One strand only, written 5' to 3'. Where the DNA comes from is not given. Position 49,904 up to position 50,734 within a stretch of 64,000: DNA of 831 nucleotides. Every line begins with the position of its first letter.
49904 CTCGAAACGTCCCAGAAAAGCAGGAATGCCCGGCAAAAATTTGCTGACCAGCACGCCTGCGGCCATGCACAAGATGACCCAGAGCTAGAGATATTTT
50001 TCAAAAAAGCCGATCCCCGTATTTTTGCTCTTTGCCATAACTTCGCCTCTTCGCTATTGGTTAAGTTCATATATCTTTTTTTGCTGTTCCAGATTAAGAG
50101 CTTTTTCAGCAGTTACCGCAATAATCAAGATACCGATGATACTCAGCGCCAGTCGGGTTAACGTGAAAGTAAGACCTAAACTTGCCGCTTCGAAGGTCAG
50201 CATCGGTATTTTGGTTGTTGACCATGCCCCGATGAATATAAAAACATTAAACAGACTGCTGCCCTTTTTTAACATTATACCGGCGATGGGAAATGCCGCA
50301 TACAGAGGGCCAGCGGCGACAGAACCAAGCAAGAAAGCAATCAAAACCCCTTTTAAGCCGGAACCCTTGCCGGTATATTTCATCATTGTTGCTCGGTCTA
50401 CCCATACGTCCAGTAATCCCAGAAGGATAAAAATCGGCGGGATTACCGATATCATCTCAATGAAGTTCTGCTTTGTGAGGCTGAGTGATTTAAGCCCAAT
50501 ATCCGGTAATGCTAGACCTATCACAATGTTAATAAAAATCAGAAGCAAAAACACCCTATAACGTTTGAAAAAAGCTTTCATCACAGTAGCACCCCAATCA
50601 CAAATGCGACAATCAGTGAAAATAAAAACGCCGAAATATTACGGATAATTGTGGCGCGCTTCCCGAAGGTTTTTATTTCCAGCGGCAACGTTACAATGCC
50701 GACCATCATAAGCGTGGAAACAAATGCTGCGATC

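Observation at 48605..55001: Minus-strand arsenic / thiol-redox island with unusual membership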

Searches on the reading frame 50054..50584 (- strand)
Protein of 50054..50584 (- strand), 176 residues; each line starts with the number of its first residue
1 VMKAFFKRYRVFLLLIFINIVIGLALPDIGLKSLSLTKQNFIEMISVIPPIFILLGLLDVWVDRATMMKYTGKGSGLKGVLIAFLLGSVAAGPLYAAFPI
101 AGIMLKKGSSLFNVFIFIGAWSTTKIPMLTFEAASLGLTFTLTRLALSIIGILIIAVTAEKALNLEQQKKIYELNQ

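Call 4: search_protein_families(library=ncbifam, proteins=[window:50054-50584:-], max_evalue=0.01)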
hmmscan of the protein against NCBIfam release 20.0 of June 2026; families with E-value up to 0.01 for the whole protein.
window:50054-50584:- (176 aa): 0 families

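Call 5: search_protein_families(library=pfam, proteins=[window:50054-50584:-], max_evalue=0.01)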
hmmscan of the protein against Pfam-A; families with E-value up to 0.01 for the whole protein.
window:50054-50584:- (176 aa): 1 family
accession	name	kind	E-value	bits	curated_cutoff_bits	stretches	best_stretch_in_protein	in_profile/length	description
PF03773.19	ArsP_1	-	1.4e-12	47.9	32.3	1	34-170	6-142/294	Predicted permease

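Call 40: find_homologous_proteins(query=window:50054-50584:-)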
Query window:50054-50584:- (176 aa): 6091 proteins with E <= 0.001 among 6583 candidates; the best 120 are listed.
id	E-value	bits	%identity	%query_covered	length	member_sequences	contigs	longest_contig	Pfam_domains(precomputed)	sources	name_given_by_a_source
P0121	1.5e-101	355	100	99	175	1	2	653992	PF03773.20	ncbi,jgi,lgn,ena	-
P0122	6.1e-101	353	99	99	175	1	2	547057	PF03773.20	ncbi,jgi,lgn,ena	-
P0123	1.9e-96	338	94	100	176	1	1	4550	PF03773.20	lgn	-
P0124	1.3e-95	336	93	99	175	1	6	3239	PF03773.20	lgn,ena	-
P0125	2.4e-95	335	92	99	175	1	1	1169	PF03773.20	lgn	-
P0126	2.6e-95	335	91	99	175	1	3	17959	PF03773.20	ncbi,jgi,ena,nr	ncbi:MAG: permease [Oscillospiraceae bacterium]|jgi:uncharacterized membrane protein YraQ (UPF0718 f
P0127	2.6e-95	335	92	99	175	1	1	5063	PF03773.20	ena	-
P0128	3.2e-95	335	92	99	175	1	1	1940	PF03773.20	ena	-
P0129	3.4e-95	334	91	99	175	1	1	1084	PF03773.20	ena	-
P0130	4.2e-95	334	91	99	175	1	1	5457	PF03773.20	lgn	-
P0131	7.0e-95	333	93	99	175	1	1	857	PF03773.20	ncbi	-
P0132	8.0e-95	333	90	99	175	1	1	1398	PF03773.20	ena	-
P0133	8.9e-95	333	92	99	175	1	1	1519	PF03773.20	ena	-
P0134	1.2e-94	333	92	99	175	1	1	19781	PF03773.20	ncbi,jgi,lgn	jgi:uncharacterized membrane protein YraQ (UPF0718 family)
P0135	1.3e-94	333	92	99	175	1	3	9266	PF03773.20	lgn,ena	-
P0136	1.4e-94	332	91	99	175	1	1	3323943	PF03773.20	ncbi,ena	-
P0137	1.6e-94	332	91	99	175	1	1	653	PF03773.20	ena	-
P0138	2.0e-94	332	91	99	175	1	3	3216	PF03773.20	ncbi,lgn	-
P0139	4.0e-94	331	92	99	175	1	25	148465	PF03773.20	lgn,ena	-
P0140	4.2e-94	331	91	99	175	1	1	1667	PF03773.20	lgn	-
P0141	7.0e-94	330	91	99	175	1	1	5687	PF03773.20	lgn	-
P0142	8.6e-94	330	91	99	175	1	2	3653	PF03773.20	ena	-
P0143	9.2e-94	330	91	99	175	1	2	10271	PF03773.20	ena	-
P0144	9.6e-94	330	90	99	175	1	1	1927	PF03773.20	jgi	-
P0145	9.8e-94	330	91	99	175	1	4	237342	PF03773.20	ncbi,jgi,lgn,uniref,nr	ncbi:hypothetical protein SDC9_78270 [bioreactor metagenome]|uniref:Permease n=1 Tax=bioreactor meta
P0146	1.2e-93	329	90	99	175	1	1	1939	PF03773.20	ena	-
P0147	1.5e-93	329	90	99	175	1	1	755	PF03773.20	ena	-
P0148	2.3e-93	328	91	99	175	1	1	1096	PF03773.20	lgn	-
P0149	3.2e-93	328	91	99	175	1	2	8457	PF03773.20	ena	-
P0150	3.7e-93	328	90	99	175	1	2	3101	PF03773.20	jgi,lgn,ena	-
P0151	4.0e-93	328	91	99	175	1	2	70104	PF03773.20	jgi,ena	-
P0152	6.5e-93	327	90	99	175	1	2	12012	PF03773.20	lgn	-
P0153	6.7e-93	327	90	99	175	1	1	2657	PF03773.20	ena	-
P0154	9.8e-93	326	90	99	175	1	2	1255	PF03773.20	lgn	-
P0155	1.4e-92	326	90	99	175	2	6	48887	PF03773.20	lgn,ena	-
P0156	2.1e-92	325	89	99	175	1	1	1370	PF03773.20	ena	-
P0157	2.3e-92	325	90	99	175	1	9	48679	PF03773.20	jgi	jgi:uncharacterized membrane protein YraQ (UPF0718 family)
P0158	3.7e-92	325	89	99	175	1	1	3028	PF03773.20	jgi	jgi:uncharacterized membrane protein YraQ (UPF0718 family)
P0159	8.0e-92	323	89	99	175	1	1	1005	PF03773.20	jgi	jgi:uncharacterized membrane protein YraQ (UPF0718 family)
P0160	5.0e-91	321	89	99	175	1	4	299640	PF03773.20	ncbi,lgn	-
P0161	8.7e-91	320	88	100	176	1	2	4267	PF03773.20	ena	-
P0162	1.7e-90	319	87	99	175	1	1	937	PF03773.20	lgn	-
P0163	3.1e-90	318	87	99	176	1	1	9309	PF03773.20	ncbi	-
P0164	3.2e-90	318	87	99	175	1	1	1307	PF03773.20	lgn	-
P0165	4.2e-90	318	86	99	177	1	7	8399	PF03773.20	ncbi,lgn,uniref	ncbi:hypothetical protein SDC9_71730 [bioreactor metagenome]|uniref:Permease n=1 Tax=bioreactor meta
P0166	4.3e-90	318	87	99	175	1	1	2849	PF03773.20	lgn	-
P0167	4.7e-90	318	86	99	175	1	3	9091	PF03773.20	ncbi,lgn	-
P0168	7.2e-90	317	87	99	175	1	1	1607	PF03773.20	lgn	-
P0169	7.8e-90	317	86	99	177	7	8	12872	PF03773.20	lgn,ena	-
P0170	1.2e-89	316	86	99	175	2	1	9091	PF03773.20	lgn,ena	-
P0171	3.6e-89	315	85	99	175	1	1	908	PF03773.20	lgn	-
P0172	8.0e-89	314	90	95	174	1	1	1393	PF03773.20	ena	-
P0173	1.1e-88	313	86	99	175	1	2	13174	PF03773.20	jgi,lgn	jgi:uncharacterized membrane protein YraQ (UPF0718 family)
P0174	2.2e-88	312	86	99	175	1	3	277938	PF03773.20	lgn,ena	-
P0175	3.2e-88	312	86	99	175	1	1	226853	PF03773.20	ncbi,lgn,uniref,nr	ncbi:putative permease [Anaerotignum neopropionicum]|uniref:Putative permease n=1 Tax=Anaerotignum n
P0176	4.5e-88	311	85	99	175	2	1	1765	PF03773.20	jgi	jgi:uncharacterized membrane protein YraQ (UPF0718 family)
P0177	5.0e-88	311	85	99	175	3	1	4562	PF03773.20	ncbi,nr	ncbi:MAG: permease [Erysipelotrichia bacterium]|nr:permease [Erysipelotrichia bacterium]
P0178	5.3e-88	311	86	99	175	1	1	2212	PF03773.20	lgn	-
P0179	8.6e-88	310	82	99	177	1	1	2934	PF03773.20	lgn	-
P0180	1.4e-87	310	83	100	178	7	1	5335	PF03773.20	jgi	-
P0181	3.1e-87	309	82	99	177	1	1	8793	PF03773.20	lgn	-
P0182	4.3e-87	308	85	99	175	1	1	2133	PF03773.20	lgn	-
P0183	4.5e-87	308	82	99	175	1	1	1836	PF03773.20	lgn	-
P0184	1.4e-86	306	84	99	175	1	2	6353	PF03773.20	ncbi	-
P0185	1.5e-86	306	82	100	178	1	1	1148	PF03773.20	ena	-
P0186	1.7e-86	306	83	99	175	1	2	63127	PF03773.20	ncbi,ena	-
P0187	1.8e-86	306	83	99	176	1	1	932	PF03773.20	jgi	jgi:uncharacterized membrane protein YraQ (UPF0718 family)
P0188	2.3e-86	306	85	99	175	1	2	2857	PF03773.20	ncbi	-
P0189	3.0e-86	305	82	99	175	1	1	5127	PF03773.20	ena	-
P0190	5.1e-86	305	82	99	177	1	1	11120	PF03773.20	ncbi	ncbi:MAG: permease [Oscillospiraceae bacterium]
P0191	5.2e-86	305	81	99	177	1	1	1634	PF03773.20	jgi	jgi:uncharacterized membrane protein YraQ (UPF0718 family)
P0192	8.2e-86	304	83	100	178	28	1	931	PF03773.20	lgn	-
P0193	8.6e-86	304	80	99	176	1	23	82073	PF03773.20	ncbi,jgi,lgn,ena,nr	ncbi:MAG TPA: permease [Petrotogaceae bacterium]|jgi:uncharacterized membrane protein YraQ (UPF0718 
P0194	9.1e-86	304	83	100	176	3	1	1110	PF03773.20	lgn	-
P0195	9.7e-86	304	80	99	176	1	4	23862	PF03773.20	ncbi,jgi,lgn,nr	ncbi:MAG TPA: permease [Petrotogaceae bacterium]|jgi:uncharacterized membrane protein YraQ (UPF0718 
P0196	1.0e-85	304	86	100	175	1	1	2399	PF03773.20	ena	-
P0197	1.1e-85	303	80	99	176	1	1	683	PF03773.20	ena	-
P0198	1.6e-85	303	81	99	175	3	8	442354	PF03773.20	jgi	jgi:uncharacterized membrane protein YraQ (UPF0718 family)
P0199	1.7e-85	303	82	99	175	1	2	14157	PF03773.20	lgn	-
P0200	1.7e-85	303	82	100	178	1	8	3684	PF03773.20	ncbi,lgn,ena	-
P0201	1.8e-85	303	82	99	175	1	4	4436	PF03773.20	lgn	-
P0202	1.9e-85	303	82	99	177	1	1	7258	PF03773.20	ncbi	-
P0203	2.2e-85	303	82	99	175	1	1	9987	PF03773.20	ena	-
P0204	2.2e-85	303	83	99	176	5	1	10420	PF03773.20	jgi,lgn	jgi:uncharacterized membrane protein YraQ (UPF0718 family)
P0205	2.3e-85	302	81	99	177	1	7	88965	PF03773.20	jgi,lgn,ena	-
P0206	2.5e-85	302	79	99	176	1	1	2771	PF03773.20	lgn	-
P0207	2.6e-85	302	79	99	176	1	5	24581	PF03773.20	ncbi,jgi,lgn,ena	jgi:uncharacterized membrane protein YraQ (UPF0718 family)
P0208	3.3e-85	302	83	99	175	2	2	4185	PF03773.20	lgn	-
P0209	4.8e-85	301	79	99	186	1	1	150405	PF03773.20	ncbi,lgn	-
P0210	5.1e-85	301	82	99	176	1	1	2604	PF03773.20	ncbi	-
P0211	5.8e-85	301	82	99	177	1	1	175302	PF03773.20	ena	-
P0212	6.4e-85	301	82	99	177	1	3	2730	PF03773.20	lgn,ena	-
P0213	8.8e-85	301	81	100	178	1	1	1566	PF03773.20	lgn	-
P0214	9.3e-85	300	82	99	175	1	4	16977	PF03773.20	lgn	-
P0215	9.3e-85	300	79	99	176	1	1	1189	PF03773.20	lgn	-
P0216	9.6e-85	300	81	99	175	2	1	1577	PF03773.20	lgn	-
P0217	1.1e-84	300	82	99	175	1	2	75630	PF03773.20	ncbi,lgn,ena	-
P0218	1.3e-84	300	81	99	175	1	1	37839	PF03773.20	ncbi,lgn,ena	-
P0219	1.9e-84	299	81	99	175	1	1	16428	PF03773.20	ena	-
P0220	2.7e-84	299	80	99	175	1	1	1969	PF03773.20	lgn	-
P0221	3.8e-84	299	78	99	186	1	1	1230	PF03773.20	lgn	-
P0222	4.5e-84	298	80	100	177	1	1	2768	PF03773.20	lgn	-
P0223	4.8e-84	298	81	99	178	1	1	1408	PF03773.20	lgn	-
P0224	5.0e-84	298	81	99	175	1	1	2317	PF03773.20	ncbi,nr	ncbi:MAG: permease [Clostridiales bacterium]|nr:permease [Clostridiales bacterium]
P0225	5.4e-84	298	81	99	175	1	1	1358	PF03773.20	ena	-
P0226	6.7e-84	298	79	100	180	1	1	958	PF03773.20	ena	-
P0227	7.2e-84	298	82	99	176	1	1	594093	PF03773.20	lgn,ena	-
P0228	8.4e-84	297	81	99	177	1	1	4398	PF03773.20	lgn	-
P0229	9.0e-84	297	78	99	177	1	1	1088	PF03773.20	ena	-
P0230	1.2e-83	297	79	99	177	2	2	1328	PF03773.20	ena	-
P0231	1.3e-83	297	79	99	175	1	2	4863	PF03773.20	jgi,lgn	jgi:uncharacterized membrane protein YraQ (UPF0718 family)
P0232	1.5e-83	297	79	99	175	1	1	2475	PF03773.20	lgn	-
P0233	1.7e-83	296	83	100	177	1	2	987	PF03773.20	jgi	-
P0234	1.9e-83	296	81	99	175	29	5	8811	PF03773.20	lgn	-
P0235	2.0e-83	296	81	99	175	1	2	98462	PF03773.20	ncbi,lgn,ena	-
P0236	2.3e-83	296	79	99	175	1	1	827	PF03773.20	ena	-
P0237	2.7e-83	296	81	99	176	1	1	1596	PF03773.20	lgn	-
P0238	2.8e-83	296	78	99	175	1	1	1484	PF03773.20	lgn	-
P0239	3.0e-83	296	77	99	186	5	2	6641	PF03773.20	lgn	-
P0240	3.0e-83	296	79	99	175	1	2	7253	PF03773.20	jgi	jgi:uncharacterized membrane protein YraQ (UPF0718 family)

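Call 41: find_encoding_contigs(protein=P0193, flank=5000, max_places=2)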
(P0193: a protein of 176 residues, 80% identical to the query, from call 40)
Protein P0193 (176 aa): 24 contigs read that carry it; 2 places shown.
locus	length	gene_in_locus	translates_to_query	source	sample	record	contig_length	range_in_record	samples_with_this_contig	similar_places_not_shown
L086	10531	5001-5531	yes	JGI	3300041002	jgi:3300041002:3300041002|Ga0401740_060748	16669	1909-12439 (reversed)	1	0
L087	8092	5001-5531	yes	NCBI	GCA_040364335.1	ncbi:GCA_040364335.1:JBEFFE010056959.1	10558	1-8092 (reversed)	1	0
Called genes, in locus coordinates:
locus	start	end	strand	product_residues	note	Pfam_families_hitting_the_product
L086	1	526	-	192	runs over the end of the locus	PF02659:Mntp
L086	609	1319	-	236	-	-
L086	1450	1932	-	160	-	PF00255:GSHPx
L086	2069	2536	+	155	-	PF22381:Staph_reg_Sar_Rot, PF01047:MarR, PF12802:MarR_2 (weak), PF13463:HTH_27 (weak), PF13601:HTH_34 (weak)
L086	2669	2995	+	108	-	PF01022:HTH_5, PF12840:HTH_20 (weak)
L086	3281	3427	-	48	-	-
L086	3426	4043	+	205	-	PF03773:ArsP_1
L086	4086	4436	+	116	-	PF13192:Thioredoxin_3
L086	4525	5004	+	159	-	-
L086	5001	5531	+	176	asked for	PF03773:ArsP_1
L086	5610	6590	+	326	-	PF13593:SBF_like, PF01758:SBF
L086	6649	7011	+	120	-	PF01451:LMWPc (weak)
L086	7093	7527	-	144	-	PF13420:Acetyltransf_4 (weak), PF00583:Acetyltransf_1, PF13673:Acetyltransf_10, PF13508:Acetyltransf_7, PF08445:FR47 (weak)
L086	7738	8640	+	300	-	PF00274:Glycolytic (weak)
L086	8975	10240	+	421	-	PF01547:SBP_bac_1, PF13416:SBP_bac_8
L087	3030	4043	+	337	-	PF03773:ArsP_1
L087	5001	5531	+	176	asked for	PF03773:ArsP_1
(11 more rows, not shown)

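Call 42: find_encoding_contigs(protein=P0175, flank=5000, max_places=2)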
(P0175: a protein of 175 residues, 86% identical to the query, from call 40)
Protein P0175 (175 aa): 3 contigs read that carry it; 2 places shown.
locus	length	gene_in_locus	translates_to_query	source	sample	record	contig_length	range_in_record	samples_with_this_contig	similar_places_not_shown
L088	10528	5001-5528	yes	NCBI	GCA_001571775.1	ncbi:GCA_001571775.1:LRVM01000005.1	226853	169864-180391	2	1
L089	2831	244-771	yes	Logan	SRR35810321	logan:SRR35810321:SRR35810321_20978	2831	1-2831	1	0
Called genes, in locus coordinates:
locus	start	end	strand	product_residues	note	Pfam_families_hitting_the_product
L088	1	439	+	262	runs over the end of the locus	PF00561:Abhydrolase_1, PF12146:Hydrolase_4 (weak), PF12697:Abhydrolase_6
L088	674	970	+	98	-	PF03773:ArsP_1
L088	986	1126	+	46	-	PF13192:Thioredoxin_3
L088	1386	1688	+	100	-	PF12840:HTH_20 (weak), PF01022:HTH_5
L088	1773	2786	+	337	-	PF03773:ArsP_1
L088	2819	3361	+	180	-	PF00085:Thioredoxin, PF13098:Thioredoxin_2 (faint)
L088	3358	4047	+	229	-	PF02683:DsbD_TM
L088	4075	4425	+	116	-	PF13192:Thioredoxin_3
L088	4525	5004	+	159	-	-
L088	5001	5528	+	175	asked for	PF03773:ArsP_1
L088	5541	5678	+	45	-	-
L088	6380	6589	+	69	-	-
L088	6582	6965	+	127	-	PF01451:LMWPc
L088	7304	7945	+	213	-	PF02589:LUD_dom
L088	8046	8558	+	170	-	-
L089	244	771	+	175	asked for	PF03773:ArsP_1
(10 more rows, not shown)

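Call 43: find_encoding_contigs(protein=P0198, flank=5000, max_places=2)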
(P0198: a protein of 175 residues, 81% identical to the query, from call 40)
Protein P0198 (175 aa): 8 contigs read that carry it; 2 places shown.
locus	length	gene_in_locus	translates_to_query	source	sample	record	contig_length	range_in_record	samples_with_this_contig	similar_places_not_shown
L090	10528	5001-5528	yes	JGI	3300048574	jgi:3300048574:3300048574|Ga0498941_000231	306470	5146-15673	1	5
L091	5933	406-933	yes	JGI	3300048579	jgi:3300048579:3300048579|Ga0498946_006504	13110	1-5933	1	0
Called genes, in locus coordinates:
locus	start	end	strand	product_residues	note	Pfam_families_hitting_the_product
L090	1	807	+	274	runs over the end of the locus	PF00294:PfkB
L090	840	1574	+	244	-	PF00392:GntR, PF07702:UTRA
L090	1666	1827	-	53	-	-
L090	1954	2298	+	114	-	-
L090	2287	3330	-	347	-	PF11288:DUF3089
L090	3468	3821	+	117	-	PF01638:HxlR, PF12840:HTH_20 (weak), PF01022:HTH_5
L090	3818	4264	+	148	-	PF00581:Rhodanese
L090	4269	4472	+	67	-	PF12838:Fer4_7 (faint), PF13187:Fer4_9 (faint), PF25160:LdpA_Fe-S-bd (weak), PF12797:Fer4_2 (weak), PF00037:Fer4, PF12837:Fer4_6, PF13237:Fer4_10 (weak)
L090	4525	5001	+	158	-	PF03773:ArsP_1 (faint)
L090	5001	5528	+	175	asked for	PF03773:ArsP_1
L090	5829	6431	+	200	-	PF00440:TetR_N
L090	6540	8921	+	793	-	PF02190:LON_substr_bdg, PF13401:AAA_22 (faint), PF00004:AAA, PF07728:AAA_5 (weak), PF22667:Lon_lid, PF05362:Lon_C, PF13541:ChlI (weak)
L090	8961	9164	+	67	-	PF08984:DUF1858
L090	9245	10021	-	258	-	PF06182:ABC2_membrane_6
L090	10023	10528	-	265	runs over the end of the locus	-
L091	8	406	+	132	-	PF03773:ArsP_1 (weak)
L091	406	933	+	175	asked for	PF03773:ArsP_1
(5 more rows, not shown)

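Call 81: find_related_loci(query=A4, collection=metagenome_contigs, flank=6000)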
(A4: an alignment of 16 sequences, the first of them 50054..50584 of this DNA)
Query A4 (176 aa) in metagenome_contigs; peptide patterns used: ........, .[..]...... (x = any residue, [..] = any of these).
437 stretches matched a pattern; 203 encode a relative of the query (tblastn E <= 1e-3); the best 80 are kept; 80 distinct loci.
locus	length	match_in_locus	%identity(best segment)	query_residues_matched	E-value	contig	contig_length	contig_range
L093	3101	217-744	90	1-176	6e-104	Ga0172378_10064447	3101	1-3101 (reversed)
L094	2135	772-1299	89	1-176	1e-105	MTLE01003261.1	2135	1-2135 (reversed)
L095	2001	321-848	92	1-176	6e-103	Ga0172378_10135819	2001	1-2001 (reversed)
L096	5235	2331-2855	80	2-176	1e-93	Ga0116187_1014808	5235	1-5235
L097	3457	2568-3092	91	1-175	3e-94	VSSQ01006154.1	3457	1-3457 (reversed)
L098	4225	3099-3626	85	1-176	9e-94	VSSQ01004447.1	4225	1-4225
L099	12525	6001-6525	78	2-176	1e-89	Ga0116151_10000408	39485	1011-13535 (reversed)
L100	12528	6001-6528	80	1-176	5e-89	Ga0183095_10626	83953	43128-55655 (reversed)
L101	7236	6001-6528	82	1-176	2e-88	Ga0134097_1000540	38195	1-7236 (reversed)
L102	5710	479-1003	83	2-176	3e-88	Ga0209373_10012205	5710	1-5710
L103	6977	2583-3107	83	2-176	3e-88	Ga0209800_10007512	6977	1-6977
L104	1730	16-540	76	2-176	9e-93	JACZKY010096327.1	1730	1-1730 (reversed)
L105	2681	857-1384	81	1-176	2e-89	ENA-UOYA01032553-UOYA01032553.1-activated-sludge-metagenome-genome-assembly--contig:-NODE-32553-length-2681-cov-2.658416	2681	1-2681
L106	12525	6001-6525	74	2-176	3e-86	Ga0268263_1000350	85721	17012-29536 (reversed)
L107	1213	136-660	78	2-176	3e-92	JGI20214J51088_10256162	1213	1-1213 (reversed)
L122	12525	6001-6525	74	2-176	6e-82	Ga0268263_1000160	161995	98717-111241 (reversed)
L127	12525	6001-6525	71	2-176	6e-80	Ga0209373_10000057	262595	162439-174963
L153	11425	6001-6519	65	1-173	3e-71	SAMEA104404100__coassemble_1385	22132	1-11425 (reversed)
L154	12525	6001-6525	66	1-176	2e-70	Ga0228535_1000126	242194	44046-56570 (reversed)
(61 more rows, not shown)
